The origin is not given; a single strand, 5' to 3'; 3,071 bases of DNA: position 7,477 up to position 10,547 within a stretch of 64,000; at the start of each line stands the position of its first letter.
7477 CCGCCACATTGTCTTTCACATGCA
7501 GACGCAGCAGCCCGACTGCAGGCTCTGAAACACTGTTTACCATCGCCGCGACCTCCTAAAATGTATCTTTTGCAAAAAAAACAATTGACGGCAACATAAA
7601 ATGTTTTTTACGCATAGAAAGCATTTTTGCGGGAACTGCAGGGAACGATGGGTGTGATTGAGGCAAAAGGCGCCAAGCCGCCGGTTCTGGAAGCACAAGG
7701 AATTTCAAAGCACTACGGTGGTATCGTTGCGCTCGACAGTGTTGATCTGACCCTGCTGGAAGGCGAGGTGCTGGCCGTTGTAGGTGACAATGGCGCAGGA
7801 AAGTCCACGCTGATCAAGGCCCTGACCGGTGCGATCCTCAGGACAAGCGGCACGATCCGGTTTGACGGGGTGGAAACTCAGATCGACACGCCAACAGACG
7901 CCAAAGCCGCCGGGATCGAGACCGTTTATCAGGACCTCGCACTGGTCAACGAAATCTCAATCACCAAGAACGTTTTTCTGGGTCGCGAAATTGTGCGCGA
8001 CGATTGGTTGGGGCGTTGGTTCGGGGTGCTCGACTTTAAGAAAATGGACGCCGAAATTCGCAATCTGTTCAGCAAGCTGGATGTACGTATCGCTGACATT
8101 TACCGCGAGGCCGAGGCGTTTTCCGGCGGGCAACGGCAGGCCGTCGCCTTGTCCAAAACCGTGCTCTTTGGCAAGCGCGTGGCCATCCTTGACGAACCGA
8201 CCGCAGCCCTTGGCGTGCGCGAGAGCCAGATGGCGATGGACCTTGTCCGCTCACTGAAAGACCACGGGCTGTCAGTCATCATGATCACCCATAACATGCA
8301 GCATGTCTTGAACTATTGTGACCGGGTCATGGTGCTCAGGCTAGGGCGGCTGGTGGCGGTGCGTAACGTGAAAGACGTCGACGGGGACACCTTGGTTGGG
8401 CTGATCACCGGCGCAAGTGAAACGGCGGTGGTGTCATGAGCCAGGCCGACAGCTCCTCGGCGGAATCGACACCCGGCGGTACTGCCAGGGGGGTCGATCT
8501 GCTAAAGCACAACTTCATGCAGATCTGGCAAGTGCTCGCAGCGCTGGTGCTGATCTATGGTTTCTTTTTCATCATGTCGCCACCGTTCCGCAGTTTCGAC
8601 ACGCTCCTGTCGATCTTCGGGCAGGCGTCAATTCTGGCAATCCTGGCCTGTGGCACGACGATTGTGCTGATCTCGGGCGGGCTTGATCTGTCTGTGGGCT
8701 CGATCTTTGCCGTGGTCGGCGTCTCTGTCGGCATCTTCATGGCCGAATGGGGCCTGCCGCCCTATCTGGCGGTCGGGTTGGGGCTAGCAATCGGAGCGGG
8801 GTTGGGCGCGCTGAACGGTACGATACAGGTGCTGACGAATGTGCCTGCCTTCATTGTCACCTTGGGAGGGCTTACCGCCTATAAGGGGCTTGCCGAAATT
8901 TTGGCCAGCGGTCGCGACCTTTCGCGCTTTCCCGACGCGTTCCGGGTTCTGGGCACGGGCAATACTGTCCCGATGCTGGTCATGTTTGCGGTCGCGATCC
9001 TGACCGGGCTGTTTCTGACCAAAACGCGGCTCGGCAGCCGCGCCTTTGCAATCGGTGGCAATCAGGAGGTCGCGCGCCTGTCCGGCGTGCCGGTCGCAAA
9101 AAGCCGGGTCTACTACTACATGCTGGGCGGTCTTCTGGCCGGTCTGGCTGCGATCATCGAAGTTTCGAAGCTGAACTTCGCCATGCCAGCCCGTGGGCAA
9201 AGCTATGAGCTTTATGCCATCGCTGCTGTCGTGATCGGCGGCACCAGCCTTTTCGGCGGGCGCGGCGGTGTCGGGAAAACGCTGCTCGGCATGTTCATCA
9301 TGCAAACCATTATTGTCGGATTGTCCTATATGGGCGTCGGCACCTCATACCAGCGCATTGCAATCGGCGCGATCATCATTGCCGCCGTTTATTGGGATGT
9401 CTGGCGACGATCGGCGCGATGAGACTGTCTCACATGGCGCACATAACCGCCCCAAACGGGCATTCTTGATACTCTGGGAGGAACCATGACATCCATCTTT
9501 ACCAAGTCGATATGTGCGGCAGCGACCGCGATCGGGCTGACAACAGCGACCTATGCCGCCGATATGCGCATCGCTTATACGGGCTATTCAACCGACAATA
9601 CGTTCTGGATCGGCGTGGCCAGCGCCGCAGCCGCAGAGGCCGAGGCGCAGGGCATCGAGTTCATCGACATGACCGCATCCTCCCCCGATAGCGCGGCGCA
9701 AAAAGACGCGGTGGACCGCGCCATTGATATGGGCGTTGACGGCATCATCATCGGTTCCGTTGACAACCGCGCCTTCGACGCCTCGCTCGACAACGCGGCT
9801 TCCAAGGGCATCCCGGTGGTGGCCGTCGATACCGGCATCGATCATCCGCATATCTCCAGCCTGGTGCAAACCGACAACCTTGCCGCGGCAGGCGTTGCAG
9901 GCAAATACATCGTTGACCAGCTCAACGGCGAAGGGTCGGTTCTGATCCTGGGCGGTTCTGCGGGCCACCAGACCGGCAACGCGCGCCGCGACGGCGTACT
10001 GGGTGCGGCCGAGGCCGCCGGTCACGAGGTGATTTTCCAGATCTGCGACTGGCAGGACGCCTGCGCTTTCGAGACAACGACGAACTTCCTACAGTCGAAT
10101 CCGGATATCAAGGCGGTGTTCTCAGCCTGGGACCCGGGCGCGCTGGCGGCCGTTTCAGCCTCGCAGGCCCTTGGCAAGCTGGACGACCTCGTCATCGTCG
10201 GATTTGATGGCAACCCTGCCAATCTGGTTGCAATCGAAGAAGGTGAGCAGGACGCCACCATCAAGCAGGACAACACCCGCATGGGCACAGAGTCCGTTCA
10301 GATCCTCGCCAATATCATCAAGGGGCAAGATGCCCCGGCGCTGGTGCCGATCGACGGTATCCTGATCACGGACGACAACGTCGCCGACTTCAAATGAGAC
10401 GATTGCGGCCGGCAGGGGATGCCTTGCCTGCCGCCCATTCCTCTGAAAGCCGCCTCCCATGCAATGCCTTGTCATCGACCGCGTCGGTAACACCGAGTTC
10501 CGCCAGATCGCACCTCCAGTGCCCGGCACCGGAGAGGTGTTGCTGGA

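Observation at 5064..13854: Probable L-galactose/L-galactonate pathway variant with a split dehydratase and non-canonical downstream steps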

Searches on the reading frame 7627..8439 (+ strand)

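Call 3: search_protein_families(library=pfam, proteins=[window:7627-8439:+])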
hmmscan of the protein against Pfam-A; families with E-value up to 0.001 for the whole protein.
window:7627-8439:+ (270 aa): 8 families
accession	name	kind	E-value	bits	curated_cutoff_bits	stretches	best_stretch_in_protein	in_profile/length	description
PF00005.33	ABC_tran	-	2.3e-27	96.7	25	1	36-193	1-137/137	ABC transporter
PF13304.12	AAA_21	-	2.5e-08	34.8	27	1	49-132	2-92/304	AAA domain, putative AbiEii toxin, Type IV TA system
PF02463.25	SMC_N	-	1e-06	28.8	40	1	46-233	24-207/220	RecF/RecN/SMC N terminal domain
PF09818.15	ABC_ATPase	-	6.4e-06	25.8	23.2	0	163-239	156-248/283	P-loop domain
PF13555.12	AAA_29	-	0.00016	21.8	27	1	46-71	23-47/61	P-loop containing region of AAA domain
PF13476.12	AAA_23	-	0.00018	22.6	27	1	45-70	18-43/201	AAA domain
PF13401.12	AAA_22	-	0.00057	20.6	27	0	48-71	7-30/130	AAA domain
PF03193.22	RsgA_GTPase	-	0.00059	20.1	30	0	43-75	103-135/174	RsgA GTPase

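Call 4: search_protein_families(library=ncbifam, proteins=[window:7627-8439:+])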
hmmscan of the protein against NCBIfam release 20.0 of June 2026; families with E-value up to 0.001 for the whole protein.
window:7627-8439:+ (270 aa): 190 families (the best 25 are shown)
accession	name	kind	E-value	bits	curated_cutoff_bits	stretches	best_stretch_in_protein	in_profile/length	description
NF041861.1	YtfR_transport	equivalog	2.7e-62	210.8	850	1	20-263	1-236/492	galactofuranose ABC transporter, ATP-binding protein YtfR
NF008030.0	PRK10762.1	equivalog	2.1e-56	191.7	745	1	19-262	3-239/501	ribose ABC transporter ATP-binding protein RbsA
NF010069.0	PRK13549.1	equivalog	2e-53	181.6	699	1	19-262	4-241/513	xylose ABC transporter ATP-binding protein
NF007253.0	PRK09700.1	equivalog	1.1e-50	172.8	772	1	19-262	4-243/510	D-allose ABC transporter ATP-binding protein AlsA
NF008442.0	PRK11288.1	equivalog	2.4e-50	171.3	689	1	18-263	5-243/504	L-arabinose ABC transporter ATP-binding protein AraG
NF047930.1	ABC_ATP_B6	equivalog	4.2e-48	164.2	670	1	20-245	2-217/510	putative B6 ABC transporter ATP-binding protein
TIGR02633.1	xylG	equivalog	4.6e-48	163.9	723.65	1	21-263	2-240/500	D-xylose ABC transporter ATP-binding protein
NF008215.0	PRK10982.1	equivalog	2.2e-47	161.8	828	1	19-264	12-249/506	galactose/methyl galactoside ABC transporter ATP-binding protein MglA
NF040905.2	GguA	equivalog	2.9e-45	154.6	810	1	20-255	1-232/500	multiple monosaccharide ABC transporter ATP-binding protein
NF011967.0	PRK15439.1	equivalog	1.5e-40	139.1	586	1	15-266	6-242/510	autoinducer 2 ABC transporter ATP-binding protein LsrA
TIGR02315.1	ABC_phnC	equivalog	5.9e-35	120.8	266.1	1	21-254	2-236/243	phosphonate ABC transporter ATP-binding protein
TIGR03375.1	type_I_sec_LssB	subfamily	1.2e-34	119.7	693.1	1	34-244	481-681/696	type I secretion system permease/ATPase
TIGR01188.1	drrA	subfamily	1.7e-34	119.5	312.45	1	28-250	1-210/302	daunorubicin resistance ABC transporter, ATP-binding protein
NF010068.0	PRK13548.1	equivalog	2.7e-34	118.4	261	1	20-251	5-230/261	heme ABC transporter ATP-binding protein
TIGR04521.1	ECF_ATPase_2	equivalog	1.8e-33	115.8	330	1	34-251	19-232/279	energy-coupling factor transporter ATPase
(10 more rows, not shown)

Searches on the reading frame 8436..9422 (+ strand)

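Call 3: search_protein_families(library=pfam, proteins=[window:8436-9422:+])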
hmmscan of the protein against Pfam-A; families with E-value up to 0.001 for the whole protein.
window:8436-9422:+ (328 aa): 1 family
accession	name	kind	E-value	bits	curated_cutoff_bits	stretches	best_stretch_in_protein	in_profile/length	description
PF02653.21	BPD_transp_2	-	3.8e-30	105.4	26.8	1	57-318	2-269/269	Branched-chain amino acid transport system / permease component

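Call 4: search_protein_families(library=ncbifam, proteins=[window:8436-9422:+])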
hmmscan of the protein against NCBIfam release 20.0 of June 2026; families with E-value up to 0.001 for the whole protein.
window:8436-9422:+ (328 aa): 10 families
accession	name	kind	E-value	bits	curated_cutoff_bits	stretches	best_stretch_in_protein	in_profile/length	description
NF040906.3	GguB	equivalog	3.4e-58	197.7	450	2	180-325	228-373/375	multiple monosaccharide ABC transporter permease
NF007067.0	PRK09512.1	equivalog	1.2e-57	195.5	398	1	27-321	17-317/321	ribose ABC transporter permease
NF007252.0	PRK09699.1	equivalog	2.6e-48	165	396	1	25-321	17-321/326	D-allose ABC transporter permease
NF008441.0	PRK11285.1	equivalog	1.4e-47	162.4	378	1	24-327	20-329/333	L-arabinose ABC transporter permease AraH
NF008630.0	PRK11618.1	equivalog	4.1e-43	147.9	363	1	26-318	5-306/331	galactofuranose ABC transporter, permease protein YjfF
NF007014.0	PRK09478.1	equivalog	6.6e-37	127.6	386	1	30-323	15-330/336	galactose/methyl galactoside ABC transporter permease MglC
NF011961.0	PRK15432.1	equivalog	7e-36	124.2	388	1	32-321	12-304/344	autoinducer 2 ABC transporter permease LsrC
NF011612.1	PRK15038.1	equivalog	3.9e-29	101.8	500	1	34-318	8-302/322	autoinducer 2 ABC transporter permease LsrD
NF041862.1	YtfT_transport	equivalog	1.1e-27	97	535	1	34-317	33-319/339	galactofuranose ABC transporter, ATP-binding protein YtfT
TIGR03409.1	urea_trans_UrtB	equivalog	1.9e-06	27.7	250.3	1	180-318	148-278/291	urea ABC transporter permease subunit UrtB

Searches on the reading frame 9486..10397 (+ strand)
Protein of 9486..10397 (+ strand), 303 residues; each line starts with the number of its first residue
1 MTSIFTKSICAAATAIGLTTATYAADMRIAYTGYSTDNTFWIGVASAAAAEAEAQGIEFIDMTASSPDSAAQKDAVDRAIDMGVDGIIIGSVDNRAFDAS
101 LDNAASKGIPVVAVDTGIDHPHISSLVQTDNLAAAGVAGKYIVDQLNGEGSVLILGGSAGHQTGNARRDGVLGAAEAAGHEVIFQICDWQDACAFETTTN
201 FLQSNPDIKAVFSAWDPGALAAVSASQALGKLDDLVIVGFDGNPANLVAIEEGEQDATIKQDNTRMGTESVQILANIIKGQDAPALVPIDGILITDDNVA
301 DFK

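Call 3: search_protein_families(library=pfam, proteins=[window:9486-10397:+])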
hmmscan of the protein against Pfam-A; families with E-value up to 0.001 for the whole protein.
window:9486-10397:+ (303 aa): 3 families
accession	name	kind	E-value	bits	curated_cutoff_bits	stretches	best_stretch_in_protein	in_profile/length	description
PF13407.12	Peripla_BP_4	-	1.6e-52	179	35.1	1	29-281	1-257/258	Periplasmic binding protein domain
PF00532.27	Peripla_BP_1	-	3e-19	70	22.2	1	36-241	11-224/281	Periplasmic binding proteins and sugar binding domain of LacI family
PF13377.12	Peripla_BP_3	-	1.6e-05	25.5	26.5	1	156-285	16-152/167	Periplasmic binding protein-like domain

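Call 4: search_protein_families(library=ncbifam, proteins=[window:9486-10397:+])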
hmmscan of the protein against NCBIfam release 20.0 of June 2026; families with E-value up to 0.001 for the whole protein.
window:9486-10397:+ (303 aa): 19 families
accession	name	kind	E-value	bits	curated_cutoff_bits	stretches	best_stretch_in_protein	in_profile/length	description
NF007254.0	PRK09701.1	equivalog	3.3e-36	125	335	1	13-295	12-310/311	D-allose transporter substrate-binding protein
NF007936.0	PRK10653.1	equivalog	1.1e-34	120.1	337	1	9-295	10-294/295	ribose ABC transporter substrate-binding protein RbsB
NF040907.2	ChvE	equivalog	1.6e-16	60.4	460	2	41-148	13-120/324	multiple monosaccharide ABC transporter substrate-binding protein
NF041827.1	YtfQ_transport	equivalog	1.8e-15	56.7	510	1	10-285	9-293/320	galactofuranose ABC transporter, galactofuranose-binding protein YtfQ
NF011924.1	PRK15395.1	equivalog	1.2e-14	54.1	420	1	9-283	8-301/329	galactose/glucose ABC transporter substrate-binding protein MglB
TIGR02634.1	xylF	equivalog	1.8e-14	54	389.55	1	46-283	18-260/302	D-xylose ABC transporter substrate-binding protein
NF052284.1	rhzpin_SBP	equivalog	2.1e-13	50.1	420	1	33-276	9-253/289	rhizopine catabolism ABC transporter substrate-binding protein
NF007979.0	PRK10703.1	equivalog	6.4e-12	45.2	501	1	39-300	72-332/341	HTH-type transcriptional repressor PurR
NF007680.0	PRK10355.1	equivalog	7.2e-11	41.8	504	1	16-283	14-287/331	D-xylose ABC transporter substrate-binding protein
NF008185.0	PRK10936.1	equivalog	1.4e-10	40.7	200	1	38-283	59-304/346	TMAO reductase system periplasmic protein TorT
TIGR02637.1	RhaS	equivalog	2.3e-10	40.2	342.25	1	35-281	7-259/302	rhamnose ABC transporter substrate-binding protein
NF007075.0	PRK09526.1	subfamily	3.4e-10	39.4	340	1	44-283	81-315/358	LacI family DNA-binding transcriptional regulator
NF051853.1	TransRegUriRCory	equivalog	1.8e-09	37.1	550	1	38-295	70-320/327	transcriptional regulator UriR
TIGR02955.1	TMAO_TorT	equivalog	3.8e-09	36.2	310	1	38-178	11-154/295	TMAO reductase system periplasmic protein TorT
NF007449.0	PRK10014.1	subfamily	5e-09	35.7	310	1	41-222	79-258/342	Mal regulon transcriptional regulator MalI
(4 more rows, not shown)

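Call 57: search_solved_structures(query=window:9486-10397:+, max_evalue=1e-15)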
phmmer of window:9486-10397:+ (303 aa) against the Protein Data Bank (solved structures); distinct sequences matched with E-value up to 1e-15: 35.
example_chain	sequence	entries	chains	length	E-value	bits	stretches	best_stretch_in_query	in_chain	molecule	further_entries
2ioy_A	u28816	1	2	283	5.1e-29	104.9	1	36-300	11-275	Periplasmic sugar-binding protein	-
7e7m_A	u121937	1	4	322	9.8e-28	100.7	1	20-301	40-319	D-ribose ABC transporter substrate-binding protein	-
2gx6_A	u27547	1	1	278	7.4e-27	97.9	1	34-295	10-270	D-ribose-binding periplasmic protein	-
1dbp_A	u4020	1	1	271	5.2e-26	95.1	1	34-294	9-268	D-RIBOSE-BINDING PROTEIN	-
1gub_A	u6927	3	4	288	1.2e-25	93.9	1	36-289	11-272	D-ALLOSE-BINDING PERIPLASMIC PROTEIN | PROTEIN (PRECURSOR OF PERIPLASMIC SUGAR RECEPTOR)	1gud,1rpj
1urp_A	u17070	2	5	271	4.8e-25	91.9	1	34-294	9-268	D-RIBOSE-BINDING PROTEIN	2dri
5hsg_A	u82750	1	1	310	8.2e-25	91.1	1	48-302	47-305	Putative ABC transporter, nucleotide binding/ATPase protein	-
4yo7_A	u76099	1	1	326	9.4e-25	90.9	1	52-302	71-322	Sugar ABC transporter (Sugar-binding protein)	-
1drk_A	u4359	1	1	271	1.2e-24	90.6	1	34-294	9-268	D-RIBOSE-BINDING PROTEIN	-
4zjp_A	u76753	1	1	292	2.4e-24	89.6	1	27-293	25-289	Monosaccharide-transporting ATPase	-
1ba2_A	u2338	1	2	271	3.5e-24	89.1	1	34-294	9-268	D-RIBOSE-BINDING PROTEIN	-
1drj_A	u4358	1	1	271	3.6e-24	89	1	34-294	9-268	D-RIBOSE-BINDING PROTEIN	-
5dte_A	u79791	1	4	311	4.5e-24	88.7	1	28-296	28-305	Monosaccharide-transporting ATPase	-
8wl5_A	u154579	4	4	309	5.4e-24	88.4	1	35-280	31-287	Allose ABC transporter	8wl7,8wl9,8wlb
4yv7_A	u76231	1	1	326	1.6e-23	86.9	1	27-296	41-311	Periplasmic binding protein/LacI transcriptional regulator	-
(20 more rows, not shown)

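Call 93: search_solved_structures(query=window:9486-10397:+, max_evalue=1e-24, show_alignments=5)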
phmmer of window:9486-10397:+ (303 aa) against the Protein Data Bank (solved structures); distinct sequences matched with E-value up to 1e-24: 8.
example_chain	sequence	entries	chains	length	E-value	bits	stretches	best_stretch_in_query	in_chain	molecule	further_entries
2ioy_A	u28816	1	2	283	5.1e-29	104.9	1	36-300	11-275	Periplasmic sugar-binding protein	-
7e7m_A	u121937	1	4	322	9.8e-28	100.7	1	20-301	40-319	D-ribose ABC transporter substrate-binding protein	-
2gx6_A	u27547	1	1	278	7.4e-27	97.9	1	34-295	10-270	D-ribose-binding periplasmic protein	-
1dbp_A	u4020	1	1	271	5.2e-26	95.1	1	34-294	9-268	D-RIBOSE-BINDING PROTEIN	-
1gub_A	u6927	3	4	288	1.2e-25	93.9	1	36-289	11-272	D-ALLOSE-BINDING PERIPLASMIC PROTEIN | PROTEIN (PRECURSOR OF PERIPLASMIC SUGAR RECEPTOR)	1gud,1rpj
1urp_A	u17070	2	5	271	4.8e-25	91.9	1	34-294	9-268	D-RIBOSE-BINDING PROTEIN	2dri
5hsg_A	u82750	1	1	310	8.2e-25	91.1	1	48-302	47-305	Putative ABC transporter, nucleotide binding/ATPase protein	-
4yo7_A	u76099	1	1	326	9.4e-25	90.9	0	52-302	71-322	Sugar ABC transporter (Sugar-binding protein)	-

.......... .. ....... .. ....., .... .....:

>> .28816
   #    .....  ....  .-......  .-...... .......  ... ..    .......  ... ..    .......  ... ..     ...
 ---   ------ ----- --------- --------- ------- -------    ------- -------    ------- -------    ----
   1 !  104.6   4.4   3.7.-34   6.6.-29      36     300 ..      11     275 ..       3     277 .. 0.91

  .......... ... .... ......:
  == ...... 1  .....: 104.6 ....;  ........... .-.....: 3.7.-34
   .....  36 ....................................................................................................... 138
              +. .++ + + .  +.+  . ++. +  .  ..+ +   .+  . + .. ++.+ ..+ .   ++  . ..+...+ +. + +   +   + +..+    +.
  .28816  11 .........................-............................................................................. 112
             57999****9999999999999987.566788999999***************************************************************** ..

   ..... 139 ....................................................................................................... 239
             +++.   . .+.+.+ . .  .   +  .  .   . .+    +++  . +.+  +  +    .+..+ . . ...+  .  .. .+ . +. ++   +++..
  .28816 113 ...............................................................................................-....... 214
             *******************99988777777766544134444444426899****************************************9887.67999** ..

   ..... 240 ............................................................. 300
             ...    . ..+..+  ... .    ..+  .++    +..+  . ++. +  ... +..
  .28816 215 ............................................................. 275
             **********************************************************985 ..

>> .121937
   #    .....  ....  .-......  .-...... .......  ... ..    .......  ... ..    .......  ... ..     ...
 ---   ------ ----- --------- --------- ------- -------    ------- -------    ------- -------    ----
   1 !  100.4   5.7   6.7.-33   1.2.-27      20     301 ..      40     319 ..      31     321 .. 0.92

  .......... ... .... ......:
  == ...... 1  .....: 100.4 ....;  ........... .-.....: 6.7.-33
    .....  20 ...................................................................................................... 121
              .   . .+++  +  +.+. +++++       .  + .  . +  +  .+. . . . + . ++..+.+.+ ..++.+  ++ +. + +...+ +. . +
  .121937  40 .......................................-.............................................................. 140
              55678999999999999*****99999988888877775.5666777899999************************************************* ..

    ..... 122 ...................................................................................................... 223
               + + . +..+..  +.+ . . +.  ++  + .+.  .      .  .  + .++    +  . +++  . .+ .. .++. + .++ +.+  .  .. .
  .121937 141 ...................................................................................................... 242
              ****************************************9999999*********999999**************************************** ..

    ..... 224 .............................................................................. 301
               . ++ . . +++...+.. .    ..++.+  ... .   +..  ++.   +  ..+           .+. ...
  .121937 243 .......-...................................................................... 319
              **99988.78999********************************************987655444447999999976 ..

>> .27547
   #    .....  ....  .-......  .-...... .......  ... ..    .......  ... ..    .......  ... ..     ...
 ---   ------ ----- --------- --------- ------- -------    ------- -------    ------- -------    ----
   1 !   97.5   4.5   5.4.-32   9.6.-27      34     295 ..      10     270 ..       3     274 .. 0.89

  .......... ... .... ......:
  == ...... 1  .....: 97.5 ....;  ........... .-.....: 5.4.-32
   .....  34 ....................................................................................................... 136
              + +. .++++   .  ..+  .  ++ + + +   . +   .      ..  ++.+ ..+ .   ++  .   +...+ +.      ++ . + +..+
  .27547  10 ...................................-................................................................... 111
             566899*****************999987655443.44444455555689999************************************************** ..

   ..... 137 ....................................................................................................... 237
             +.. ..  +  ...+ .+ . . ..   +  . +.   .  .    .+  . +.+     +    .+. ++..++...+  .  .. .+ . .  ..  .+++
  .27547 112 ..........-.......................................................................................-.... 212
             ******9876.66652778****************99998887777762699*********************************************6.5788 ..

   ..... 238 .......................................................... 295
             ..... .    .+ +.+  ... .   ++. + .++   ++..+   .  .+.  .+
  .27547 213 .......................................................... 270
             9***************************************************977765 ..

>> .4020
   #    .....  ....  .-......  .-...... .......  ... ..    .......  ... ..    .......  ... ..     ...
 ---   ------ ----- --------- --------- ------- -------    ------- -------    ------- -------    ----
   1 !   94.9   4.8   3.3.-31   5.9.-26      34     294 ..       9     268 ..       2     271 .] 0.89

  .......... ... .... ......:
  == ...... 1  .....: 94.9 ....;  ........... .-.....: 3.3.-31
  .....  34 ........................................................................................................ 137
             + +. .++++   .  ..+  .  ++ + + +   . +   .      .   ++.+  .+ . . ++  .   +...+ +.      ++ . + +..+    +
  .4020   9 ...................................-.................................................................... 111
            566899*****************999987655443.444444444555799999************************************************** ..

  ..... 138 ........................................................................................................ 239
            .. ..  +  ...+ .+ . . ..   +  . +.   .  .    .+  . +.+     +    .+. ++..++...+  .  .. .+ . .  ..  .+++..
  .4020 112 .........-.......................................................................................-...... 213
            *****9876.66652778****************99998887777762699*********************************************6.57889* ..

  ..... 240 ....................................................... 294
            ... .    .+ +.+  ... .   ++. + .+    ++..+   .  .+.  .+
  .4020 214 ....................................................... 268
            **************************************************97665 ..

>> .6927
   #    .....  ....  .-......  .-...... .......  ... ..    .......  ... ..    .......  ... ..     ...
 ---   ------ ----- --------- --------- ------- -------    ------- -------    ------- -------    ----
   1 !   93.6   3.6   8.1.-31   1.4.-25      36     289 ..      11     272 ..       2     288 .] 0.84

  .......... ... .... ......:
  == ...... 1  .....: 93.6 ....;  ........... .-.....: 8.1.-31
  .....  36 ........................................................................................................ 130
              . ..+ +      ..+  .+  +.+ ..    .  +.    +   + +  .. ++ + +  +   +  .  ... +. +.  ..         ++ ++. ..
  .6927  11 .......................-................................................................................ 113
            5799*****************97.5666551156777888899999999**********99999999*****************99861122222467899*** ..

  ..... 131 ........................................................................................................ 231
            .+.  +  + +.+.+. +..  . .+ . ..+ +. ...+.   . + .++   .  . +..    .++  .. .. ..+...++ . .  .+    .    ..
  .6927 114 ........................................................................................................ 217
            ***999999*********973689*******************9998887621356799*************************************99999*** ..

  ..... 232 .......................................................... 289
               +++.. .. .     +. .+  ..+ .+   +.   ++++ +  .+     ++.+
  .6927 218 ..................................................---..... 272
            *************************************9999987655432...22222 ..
